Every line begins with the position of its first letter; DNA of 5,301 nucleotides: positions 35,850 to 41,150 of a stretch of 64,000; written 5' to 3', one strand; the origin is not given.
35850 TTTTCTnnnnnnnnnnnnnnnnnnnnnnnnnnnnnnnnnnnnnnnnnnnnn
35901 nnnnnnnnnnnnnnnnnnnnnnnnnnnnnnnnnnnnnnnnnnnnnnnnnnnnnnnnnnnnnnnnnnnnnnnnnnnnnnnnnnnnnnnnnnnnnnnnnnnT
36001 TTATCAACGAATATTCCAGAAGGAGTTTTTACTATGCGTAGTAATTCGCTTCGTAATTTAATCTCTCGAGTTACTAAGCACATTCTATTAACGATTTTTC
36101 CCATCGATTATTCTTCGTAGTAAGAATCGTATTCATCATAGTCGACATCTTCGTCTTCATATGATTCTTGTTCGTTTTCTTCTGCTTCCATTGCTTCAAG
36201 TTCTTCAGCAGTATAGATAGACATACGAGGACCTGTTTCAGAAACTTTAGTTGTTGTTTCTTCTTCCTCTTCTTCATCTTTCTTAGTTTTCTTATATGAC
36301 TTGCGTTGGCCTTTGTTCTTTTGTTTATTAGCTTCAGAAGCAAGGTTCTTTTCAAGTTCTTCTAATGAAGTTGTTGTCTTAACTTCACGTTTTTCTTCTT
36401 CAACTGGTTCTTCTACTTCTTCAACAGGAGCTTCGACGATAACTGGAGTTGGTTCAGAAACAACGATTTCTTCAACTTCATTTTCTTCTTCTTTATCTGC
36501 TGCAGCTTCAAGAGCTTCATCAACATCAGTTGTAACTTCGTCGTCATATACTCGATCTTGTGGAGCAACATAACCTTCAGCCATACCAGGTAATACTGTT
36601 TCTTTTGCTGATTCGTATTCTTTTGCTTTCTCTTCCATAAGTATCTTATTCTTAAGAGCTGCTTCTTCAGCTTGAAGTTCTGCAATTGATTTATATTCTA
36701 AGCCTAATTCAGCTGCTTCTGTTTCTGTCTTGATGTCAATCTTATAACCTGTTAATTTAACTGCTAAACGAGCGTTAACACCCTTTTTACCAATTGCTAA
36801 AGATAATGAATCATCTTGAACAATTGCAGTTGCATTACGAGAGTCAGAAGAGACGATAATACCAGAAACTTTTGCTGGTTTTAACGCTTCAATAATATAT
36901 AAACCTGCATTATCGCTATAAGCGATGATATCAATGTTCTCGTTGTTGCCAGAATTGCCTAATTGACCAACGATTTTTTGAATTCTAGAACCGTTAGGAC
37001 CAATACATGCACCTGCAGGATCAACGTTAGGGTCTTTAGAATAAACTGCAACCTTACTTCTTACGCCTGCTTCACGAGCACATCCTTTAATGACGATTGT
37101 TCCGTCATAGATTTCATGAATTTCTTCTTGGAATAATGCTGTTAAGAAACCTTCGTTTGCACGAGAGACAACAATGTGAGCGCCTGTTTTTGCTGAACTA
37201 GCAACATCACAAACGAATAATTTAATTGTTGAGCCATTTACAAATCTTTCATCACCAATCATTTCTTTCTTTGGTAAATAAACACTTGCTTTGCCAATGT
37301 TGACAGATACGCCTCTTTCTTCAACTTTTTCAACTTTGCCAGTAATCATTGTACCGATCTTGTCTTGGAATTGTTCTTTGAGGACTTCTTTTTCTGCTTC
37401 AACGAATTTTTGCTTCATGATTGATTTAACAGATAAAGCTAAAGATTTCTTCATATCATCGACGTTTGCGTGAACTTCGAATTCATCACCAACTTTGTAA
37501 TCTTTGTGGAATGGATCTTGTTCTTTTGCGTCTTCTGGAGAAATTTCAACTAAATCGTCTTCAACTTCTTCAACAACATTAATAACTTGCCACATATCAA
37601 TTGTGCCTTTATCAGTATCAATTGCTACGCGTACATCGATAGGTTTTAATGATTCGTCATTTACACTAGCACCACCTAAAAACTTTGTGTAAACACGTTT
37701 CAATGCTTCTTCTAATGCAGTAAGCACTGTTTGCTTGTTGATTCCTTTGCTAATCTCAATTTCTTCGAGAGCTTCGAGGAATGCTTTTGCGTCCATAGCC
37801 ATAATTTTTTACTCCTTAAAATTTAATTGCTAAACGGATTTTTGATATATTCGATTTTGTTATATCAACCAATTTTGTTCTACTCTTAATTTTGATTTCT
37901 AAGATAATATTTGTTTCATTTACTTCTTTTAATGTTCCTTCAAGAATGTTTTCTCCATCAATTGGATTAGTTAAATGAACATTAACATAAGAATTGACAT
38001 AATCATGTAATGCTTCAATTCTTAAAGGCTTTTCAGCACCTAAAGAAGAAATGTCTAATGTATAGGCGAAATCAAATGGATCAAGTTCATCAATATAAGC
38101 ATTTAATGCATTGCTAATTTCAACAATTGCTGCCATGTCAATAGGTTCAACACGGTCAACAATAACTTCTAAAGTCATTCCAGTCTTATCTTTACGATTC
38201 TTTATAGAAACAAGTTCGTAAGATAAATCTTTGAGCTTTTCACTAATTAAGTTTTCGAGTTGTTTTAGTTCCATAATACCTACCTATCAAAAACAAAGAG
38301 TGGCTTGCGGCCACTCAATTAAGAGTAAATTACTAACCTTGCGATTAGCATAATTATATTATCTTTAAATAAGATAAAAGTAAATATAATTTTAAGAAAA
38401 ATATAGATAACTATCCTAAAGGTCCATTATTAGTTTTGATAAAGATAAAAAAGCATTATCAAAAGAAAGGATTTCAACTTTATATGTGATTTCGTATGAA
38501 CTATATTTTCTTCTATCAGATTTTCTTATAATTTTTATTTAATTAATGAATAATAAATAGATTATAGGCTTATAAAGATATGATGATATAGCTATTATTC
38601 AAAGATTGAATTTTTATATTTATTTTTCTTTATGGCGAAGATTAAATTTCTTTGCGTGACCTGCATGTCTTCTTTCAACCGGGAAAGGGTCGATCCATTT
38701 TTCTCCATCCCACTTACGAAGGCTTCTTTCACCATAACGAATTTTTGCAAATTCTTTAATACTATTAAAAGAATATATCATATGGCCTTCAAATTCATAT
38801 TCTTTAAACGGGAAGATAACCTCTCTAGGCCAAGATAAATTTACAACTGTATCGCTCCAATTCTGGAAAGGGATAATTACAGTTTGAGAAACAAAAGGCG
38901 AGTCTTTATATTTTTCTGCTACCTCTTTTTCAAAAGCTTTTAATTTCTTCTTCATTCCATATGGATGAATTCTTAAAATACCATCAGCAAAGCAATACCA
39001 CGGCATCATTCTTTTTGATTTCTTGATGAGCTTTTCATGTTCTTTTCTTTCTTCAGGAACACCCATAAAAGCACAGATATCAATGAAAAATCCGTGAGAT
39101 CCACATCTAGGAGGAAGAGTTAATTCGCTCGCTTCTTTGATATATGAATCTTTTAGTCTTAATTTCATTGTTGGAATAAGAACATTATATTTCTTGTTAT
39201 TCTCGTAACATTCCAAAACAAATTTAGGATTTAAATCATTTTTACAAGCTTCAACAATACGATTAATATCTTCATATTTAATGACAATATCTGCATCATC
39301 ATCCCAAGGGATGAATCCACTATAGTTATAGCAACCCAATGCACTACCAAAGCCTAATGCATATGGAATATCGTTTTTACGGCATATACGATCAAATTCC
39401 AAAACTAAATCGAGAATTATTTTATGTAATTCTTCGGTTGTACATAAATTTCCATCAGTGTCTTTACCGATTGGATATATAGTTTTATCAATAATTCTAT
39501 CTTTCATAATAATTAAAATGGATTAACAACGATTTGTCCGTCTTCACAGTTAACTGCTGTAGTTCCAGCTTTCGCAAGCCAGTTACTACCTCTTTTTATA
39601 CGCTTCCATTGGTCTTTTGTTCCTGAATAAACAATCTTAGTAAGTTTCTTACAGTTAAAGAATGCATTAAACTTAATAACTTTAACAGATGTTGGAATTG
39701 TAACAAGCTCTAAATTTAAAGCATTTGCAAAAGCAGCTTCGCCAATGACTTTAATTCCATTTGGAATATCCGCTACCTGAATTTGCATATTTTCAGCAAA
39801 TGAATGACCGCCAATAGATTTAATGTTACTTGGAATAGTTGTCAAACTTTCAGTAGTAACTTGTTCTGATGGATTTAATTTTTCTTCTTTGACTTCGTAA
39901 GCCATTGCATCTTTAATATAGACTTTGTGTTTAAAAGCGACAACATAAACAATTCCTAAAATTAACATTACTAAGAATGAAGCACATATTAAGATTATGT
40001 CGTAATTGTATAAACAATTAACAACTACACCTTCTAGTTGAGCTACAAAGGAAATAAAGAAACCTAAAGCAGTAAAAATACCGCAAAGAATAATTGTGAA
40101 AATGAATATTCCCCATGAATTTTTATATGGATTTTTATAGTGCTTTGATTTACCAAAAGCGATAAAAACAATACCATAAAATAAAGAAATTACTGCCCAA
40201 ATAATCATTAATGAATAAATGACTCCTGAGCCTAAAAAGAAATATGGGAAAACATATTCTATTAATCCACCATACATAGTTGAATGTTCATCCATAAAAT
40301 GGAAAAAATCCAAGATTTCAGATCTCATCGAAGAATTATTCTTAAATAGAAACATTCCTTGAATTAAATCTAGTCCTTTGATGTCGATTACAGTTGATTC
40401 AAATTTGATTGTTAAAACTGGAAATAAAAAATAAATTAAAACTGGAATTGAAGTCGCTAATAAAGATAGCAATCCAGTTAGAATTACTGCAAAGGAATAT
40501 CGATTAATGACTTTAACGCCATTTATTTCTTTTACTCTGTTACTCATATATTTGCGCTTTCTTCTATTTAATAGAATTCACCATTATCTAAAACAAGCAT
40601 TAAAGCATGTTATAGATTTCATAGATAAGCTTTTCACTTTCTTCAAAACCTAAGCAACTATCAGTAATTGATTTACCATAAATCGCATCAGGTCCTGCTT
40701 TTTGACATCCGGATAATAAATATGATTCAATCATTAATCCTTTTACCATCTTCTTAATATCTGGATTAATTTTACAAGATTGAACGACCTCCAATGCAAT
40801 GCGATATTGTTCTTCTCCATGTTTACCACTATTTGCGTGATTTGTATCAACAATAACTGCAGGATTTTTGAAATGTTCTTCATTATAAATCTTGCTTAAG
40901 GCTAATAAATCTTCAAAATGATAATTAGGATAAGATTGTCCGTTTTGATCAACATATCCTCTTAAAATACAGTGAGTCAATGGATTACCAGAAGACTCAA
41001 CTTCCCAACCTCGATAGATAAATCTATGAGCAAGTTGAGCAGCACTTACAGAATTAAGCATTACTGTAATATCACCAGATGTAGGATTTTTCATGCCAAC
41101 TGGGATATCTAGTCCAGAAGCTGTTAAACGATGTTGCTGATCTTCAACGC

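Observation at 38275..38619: Terminator-like hairpin inside the rimP-nusA-ylxR-infB leader: candidate NusA autoregulatory attenuator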

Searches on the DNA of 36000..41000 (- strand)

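Call 5: search_rna_families(source=window, start=36000, end=41000, threshold=evalue, max_evalue=10)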
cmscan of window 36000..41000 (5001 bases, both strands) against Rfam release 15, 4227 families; matches with E-value up to 10: 9.
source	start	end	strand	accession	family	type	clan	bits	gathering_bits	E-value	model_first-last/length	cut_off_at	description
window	37800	37843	-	RF03091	Clostridium-PBP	Gene; sRNA;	-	25.8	94.4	3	1-73/73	no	Clostridium-PBP RNA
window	37697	37734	+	RF01378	CRISPR-DR65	Gene; CRISPR;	-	23.7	43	1.7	1-37/37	no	CRISPR RNA direct repeat element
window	37200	37290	-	RF00474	snosnR57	Gene; snRNA; snoRNA; CD-box;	-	22.2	50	7.7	1-95/95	no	Small nucleolar RNA snR57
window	39256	39308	-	RF00287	SNORD44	Gene; snRNA; snoRNA; CD-box;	CL00060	19.5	40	1.6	1-61/61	no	Small nucleolar RNA SNORD44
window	37242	37310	-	RF00904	mir-392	Gene; miRNA;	-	18.7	62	7.8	1-75/75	no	mir-392 microRNA precursor family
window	37401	37459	-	RF04328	snR107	Gene; snRNA; snoRNA; CD-box;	-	18.4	44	7.2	1-118/118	no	Fungal C/D box small nucleolar RNA 107 family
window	37424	37492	-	RF01561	DdR11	Gene; snRNA; snoRNA; CD-box;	-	18.3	65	4.8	1-76/76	no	Dictyostelium snoRNA DdR11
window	40421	40539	-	RF04015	MIR946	Gene; miRNA;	-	16.6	190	5.7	1-189/189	no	MIR946 microRNA precursor family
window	36452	36503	-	RF01306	sR52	Gene; snRNA; snoRNA; CD-box;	-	16.1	50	6.1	1-60/60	no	Small nucleolar RNA sR52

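Call 15: search_rna_families(source=window, start=38240, end=38420, threshold=evalue, max_evalue=10, show_alignments=3)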
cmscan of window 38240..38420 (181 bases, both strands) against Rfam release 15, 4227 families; matches with E-value up to 10: 2.
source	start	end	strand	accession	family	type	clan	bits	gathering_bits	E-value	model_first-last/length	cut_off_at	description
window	38268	38294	-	RF01379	CRISPR-DR66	Gene; CRISPR;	CL00014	14.8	45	4.3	1-37/37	no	CRISPR RNA direct repeat element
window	38293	38321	-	RF04218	HCV_5BSL1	Cis-reg;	-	12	44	4.7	1-47/47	no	Hepatitis C virus stem-loop I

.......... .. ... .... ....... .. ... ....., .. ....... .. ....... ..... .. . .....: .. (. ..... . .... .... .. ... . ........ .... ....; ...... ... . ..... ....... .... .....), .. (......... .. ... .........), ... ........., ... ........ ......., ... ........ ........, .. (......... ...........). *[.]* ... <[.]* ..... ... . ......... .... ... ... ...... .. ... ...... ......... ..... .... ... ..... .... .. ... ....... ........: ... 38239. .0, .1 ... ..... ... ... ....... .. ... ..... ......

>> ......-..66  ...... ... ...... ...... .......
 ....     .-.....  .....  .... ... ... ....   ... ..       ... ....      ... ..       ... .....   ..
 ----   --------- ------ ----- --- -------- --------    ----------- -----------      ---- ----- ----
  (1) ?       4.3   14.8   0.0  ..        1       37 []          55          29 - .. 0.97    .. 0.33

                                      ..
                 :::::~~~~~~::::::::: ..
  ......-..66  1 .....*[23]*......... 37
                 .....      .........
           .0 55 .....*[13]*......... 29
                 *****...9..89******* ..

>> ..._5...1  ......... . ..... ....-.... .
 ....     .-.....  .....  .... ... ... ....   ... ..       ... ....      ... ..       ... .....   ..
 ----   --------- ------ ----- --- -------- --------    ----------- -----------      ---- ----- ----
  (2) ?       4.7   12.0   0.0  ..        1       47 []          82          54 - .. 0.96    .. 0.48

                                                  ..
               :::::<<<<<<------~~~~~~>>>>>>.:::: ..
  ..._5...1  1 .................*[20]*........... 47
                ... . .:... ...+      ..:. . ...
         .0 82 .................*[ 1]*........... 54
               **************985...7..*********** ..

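Call 16: search_rna_families(sources=[L001, L003, L006, L012, L017, L025, L039, L046, L057, L062, L063, L065, L070, L073, L074, L075, L076, L080, L029, L050], threshold=gathering)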
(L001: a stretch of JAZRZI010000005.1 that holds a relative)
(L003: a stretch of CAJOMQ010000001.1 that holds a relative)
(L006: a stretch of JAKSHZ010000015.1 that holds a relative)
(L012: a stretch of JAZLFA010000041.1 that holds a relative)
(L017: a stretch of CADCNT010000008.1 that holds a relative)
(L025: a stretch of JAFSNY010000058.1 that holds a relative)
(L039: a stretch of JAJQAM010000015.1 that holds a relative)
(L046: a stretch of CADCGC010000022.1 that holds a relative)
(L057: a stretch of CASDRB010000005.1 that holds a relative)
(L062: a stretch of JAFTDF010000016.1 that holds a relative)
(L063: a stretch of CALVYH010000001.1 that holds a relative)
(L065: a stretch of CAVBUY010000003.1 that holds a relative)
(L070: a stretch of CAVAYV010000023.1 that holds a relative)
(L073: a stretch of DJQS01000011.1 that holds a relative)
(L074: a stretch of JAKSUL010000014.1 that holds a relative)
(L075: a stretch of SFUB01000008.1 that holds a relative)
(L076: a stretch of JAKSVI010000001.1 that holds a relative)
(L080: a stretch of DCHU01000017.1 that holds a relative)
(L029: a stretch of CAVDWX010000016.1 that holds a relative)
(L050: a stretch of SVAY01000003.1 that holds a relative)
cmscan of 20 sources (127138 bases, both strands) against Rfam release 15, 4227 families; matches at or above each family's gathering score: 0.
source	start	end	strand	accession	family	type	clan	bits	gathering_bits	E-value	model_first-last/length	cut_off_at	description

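Call 37: build_rna_model(alignment_id=A5, structure=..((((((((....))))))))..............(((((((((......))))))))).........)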
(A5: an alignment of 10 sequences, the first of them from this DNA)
Model R1 built from alignment A5 (10 sequences, 69 columns); structure: as given.
model positions 68; base pairs 17; branch points 1; effective number of sequences 2.38; information 0.826 bits per position. Calibrated on 0.2 Mb of random sequence (short: E-values are rough).
structure used (alignment columns):
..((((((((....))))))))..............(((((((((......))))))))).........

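Call 38: search_with_rna_model(model_id=R1, source=window, max_evalue=10, show_alignments=2)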
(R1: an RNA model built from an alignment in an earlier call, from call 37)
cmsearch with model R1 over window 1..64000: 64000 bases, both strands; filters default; matches with E-value up to 10: 1.
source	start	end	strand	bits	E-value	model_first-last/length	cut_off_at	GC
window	38287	38352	-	67.5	3e-15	1-68/68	no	0.38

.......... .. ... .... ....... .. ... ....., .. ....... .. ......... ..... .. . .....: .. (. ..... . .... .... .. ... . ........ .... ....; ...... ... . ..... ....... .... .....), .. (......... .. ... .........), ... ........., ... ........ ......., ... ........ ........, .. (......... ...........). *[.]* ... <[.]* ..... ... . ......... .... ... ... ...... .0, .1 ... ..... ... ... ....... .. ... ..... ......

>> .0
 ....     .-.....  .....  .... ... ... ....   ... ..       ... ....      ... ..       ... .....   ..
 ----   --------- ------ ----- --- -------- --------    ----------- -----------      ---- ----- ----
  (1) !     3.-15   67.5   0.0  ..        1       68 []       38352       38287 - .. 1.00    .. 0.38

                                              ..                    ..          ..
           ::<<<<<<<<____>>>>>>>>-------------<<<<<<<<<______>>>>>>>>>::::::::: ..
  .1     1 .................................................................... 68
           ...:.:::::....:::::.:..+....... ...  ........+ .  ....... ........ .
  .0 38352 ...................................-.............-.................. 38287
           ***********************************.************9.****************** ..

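Call 39: search_with_rna_model(model_id=R1, sources=[window, L001, L002, L003, L004, L005, L006, L007, L008, L009, L010, L011, L012, L013, L014, L015, L016, L017, L018, L019, L020, L021, L022, L023, L024, L025, L026, L027, L028, L029, L030, L031, L032, L033, L034, L035, L036, L037, L038, L039, L040, L041, L042, L043, L044, L045, L046, L047, L048, L049, L050, L051, L052, L053, L054, L055, L056, L057, L058, L059, L060, L061, L062, L063, L064, L065, L066, L067, L068, L069, L070, L071, L072, L073, L074, L075, L076, L077, L078, L079, L080], max_evalue=1, make_alignment=true)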
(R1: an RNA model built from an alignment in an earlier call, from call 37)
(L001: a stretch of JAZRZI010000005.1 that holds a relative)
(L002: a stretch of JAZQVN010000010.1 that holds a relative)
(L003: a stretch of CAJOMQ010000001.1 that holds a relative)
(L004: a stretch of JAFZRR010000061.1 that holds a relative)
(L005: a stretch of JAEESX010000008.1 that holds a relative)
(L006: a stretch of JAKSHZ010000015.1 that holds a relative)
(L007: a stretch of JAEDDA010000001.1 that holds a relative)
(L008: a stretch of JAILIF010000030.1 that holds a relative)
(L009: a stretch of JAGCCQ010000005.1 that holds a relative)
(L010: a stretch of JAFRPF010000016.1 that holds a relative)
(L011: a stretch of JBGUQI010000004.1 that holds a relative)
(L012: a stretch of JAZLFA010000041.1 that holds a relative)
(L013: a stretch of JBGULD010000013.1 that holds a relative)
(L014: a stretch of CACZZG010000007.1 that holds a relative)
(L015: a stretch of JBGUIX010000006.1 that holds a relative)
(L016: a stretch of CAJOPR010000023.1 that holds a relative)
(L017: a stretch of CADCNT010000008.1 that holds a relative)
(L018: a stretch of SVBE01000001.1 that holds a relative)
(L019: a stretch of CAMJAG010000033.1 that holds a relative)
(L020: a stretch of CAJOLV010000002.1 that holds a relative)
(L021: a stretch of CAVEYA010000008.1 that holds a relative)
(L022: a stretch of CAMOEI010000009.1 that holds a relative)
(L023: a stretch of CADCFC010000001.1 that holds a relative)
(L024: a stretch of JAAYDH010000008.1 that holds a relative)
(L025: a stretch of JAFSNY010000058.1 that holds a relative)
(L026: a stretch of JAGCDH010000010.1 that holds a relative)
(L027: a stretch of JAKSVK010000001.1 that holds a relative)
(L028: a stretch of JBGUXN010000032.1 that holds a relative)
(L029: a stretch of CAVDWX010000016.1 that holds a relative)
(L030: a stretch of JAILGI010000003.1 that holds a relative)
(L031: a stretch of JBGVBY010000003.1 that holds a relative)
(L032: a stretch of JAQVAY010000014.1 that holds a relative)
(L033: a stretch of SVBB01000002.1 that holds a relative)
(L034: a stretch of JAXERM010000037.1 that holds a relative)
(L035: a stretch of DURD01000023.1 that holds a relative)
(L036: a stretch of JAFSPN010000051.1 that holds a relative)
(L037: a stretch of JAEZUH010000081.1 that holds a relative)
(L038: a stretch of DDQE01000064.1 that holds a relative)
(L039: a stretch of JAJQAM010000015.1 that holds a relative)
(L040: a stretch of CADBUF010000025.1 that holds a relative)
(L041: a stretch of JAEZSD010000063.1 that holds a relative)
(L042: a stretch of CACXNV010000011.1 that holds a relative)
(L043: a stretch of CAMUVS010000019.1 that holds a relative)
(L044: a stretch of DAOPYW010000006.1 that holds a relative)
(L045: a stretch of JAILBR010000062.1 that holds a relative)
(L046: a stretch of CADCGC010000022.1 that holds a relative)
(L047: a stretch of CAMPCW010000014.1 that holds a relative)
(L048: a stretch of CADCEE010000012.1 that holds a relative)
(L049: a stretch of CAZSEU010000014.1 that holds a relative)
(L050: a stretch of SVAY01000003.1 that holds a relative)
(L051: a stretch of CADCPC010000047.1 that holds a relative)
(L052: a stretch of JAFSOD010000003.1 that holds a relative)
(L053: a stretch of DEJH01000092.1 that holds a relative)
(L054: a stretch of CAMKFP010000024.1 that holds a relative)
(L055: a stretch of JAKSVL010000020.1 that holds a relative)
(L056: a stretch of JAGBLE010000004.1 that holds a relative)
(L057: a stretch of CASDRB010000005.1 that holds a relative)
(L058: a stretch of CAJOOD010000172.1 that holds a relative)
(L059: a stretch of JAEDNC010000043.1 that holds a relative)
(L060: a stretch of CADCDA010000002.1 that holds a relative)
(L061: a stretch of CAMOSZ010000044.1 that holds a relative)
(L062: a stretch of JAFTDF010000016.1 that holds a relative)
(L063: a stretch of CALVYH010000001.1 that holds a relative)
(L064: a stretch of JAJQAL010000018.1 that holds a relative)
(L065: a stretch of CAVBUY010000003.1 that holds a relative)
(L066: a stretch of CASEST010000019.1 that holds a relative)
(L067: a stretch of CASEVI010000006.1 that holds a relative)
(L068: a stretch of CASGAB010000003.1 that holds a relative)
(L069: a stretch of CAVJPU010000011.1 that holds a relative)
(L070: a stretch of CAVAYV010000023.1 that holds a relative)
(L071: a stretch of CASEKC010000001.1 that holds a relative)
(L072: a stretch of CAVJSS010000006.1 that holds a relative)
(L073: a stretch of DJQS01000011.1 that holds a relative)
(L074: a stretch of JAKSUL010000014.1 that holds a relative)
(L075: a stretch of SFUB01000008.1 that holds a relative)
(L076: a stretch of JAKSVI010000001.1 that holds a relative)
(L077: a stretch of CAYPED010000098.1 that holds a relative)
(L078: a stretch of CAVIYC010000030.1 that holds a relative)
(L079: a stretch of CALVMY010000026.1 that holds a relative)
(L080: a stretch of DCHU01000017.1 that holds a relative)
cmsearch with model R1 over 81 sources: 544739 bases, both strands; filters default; matches with E-value up to 1: 85.
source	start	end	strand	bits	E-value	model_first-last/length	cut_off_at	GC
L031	2922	2990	+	89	5e-20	1-68/68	no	0.35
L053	2922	2990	+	88.5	6.5e-20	1-68/68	no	0.38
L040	2921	2989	+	88.2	7.8e-20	1-68/68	no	0.36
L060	2922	2990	+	87.8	1e-19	1-68/68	no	0.39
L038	2926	2991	+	86.5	2.2e-19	1-68/68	no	0.38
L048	2926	2991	+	86.5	2.2e-19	1-68/68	no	0.38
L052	2926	2991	+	86.5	2.2e-19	1-68/68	no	0.38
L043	2926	2991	+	86.2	2.7e-19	1-68/68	no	0.39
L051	2924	2991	+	85.6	4e-19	1-68/68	no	0.43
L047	2926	2991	+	85.3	4.8e-19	1-68/68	no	0.36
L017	2923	2989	+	85.2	5e-19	1-68/68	no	0.39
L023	2922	2989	+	83.5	1.4e-18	1-68/68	no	0.34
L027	2766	2830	+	77.8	4.6e-17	1-68/68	no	0.48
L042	2921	2991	+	75.5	1.9e-16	1-68/68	no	0.38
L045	2922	2989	+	74.3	3.9e-16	1-68/68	no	0.46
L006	2924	2991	+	70.8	3.3e-15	1-68/68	no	0.41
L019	2823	2891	+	69.5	7.3e-15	1-68/68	no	0.36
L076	2929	2994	+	66.5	4.4e-14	1-68/68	no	0.38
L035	2925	2993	+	66.1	5.9e-14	1-68/68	no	0.36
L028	2925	2993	+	65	1.2e-13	1-68/68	no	0.39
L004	2912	2980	+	64.9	1.2e-13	1-68/68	no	0.41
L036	199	271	+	61.5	9.9e-13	1-68/68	no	0.41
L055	2920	2991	+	60.9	1.4e-12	1-68/68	no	0.39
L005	2912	2980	+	60.8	1.4e-12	1-68/68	no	0.42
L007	1063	1131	+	60.8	1.4e-12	1-68/68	no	0.42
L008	2924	2991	+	60.7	1.6e-12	1-68/68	no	0.38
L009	2924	2991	+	60.2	2.1e-12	1-68/68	no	0.38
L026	2923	2992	+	60.2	2.1e-12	1-68/68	no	0.44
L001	2925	2989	+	59.7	2.8e-12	1-68/68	no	0.35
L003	2930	2993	+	59.1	4.3e-12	1-68/68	no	0.41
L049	2922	2990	+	55.3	4.2e-11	1-68/68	no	0.38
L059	482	551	+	54.2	8.4e-11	1-68/68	no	0.34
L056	2920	2990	+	52.9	1.9e-10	1-68/68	no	0.35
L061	728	797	+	52.1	2.9e-10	1-68/68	no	0.37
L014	2916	2982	+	52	3.2e-10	1-68/68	no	0.39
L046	2921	2989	+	51.8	3.5e-10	1-68/68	no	0.33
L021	2925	2987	+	51.8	3.7e-10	1-68/68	no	0.4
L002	2924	2989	+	51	5.9e-10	1-68/68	no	0.41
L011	2913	2979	+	50.6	7.3e-10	1-68/68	no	0.4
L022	2923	2989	+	50.4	8.4e-10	1-68/68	no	0.43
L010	2916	2978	+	49.4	1.6e-09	1-68/68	no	0.37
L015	2916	2978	+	49.4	1.6e-09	1-68/68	no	0.37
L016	2915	2980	+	49.2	1.7e-09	1-68/68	no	0.41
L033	2923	2990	+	48.8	2.3e-09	1-68/68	no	0.35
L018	2924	2991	+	48.7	2.3e-09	1-68/68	no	0.34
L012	2925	2991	+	48.2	3.2e-09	1-68/68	no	0.36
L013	2914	2979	+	46.1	1.2e-08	1-68/68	no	0.42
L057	2903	2973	+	45.3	1.9e-08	1-68/68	no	0.37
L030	2931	2994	+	44.7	2.7e-08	1-68/68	no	0.44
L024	1762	1826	+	44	4.1e-08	1-68/68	no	0.43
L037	2929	2992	+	43.4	6.1e-08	1-68/68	no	0.39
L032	977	1040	+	43.4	6.2e-08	1-68/68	no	0.44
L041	2929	2992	+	43.4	6.2e-08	1-68/68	no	0.44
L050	2919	2989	+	39.7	5.8e-07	1-68/68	no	0.34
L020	2927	2989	+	39.7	6e-07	1-68/68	no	0.43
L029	2924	2990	+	35.5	7.6e-06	1-68/68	no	0.39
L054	1550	1617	+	35.4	8.3e-06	1-68/68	no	0.38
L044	2926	2992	+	34.7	1.2e-05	1-68/68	no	0.45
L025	2922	2987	+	33.8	2.1e-05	1-68/68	no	0.39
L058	313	361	+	31.5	9e-05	1-68/68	no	0.27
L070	2913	2983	+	30.4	0.00017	1-68/68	no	0.44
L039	2922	2989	+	29.7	0.00026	1-68/68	no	0.37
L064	2926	2992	+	28.8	0.00044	1-68/68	no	0.36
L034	2943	2995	+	23.9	0.0093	1-68/68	no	0.34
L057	2941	2964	-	22.4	0.023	36-59/68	no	0.58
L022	2949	3025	-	21.5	0.038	1-68/68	no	0.34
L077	329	385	+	20.6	0.066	1-68/68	no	0.44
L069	2925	2981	+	20.6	0.066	1-68/68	no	0.44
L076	2962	2985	-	20.5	0.073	36-59/68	no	0.54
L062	2902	2976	+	17.9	0.36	1-68/68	no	0.52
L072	2913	2988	+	17.8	0.38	1-68/68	no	0.5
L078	2901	2979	+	17.7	0.39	1-68/68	no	0.46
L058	329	352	-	17.5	0.45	36-59/68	no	0.5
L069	2951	2974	-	17.4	0.49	34-59/68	no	0.5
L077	355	378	-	17.4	0.49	34-59/68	no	0.5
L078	2949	2972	-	17.4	0.49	34-59/68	no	0.5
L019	2859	2882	-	16.8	0.69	36-59/68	no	0.5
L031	2958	2981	-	16.8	0.7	36-59/68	no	0.54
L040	2957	2980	-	16.8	0.7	36-59/68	no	0.54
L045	2957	2980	-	16.8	0.7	36-59/68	no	0.54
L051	2959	2982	-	16.8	0.7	36-59/68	no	0.54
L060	2958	2981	-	16.8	0.7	36-59/68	no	0.54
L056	2960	2981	-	16.4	0.89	36-59/68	no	0.5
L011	2947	2970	-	16.3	0.96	36-59/68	no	0.54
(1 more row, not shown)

Alignment A6: 85 matches aligned to the model, 133 columns, each read 5' to 3' on its own strand. Consensus structure (alignment columns), stored with it:
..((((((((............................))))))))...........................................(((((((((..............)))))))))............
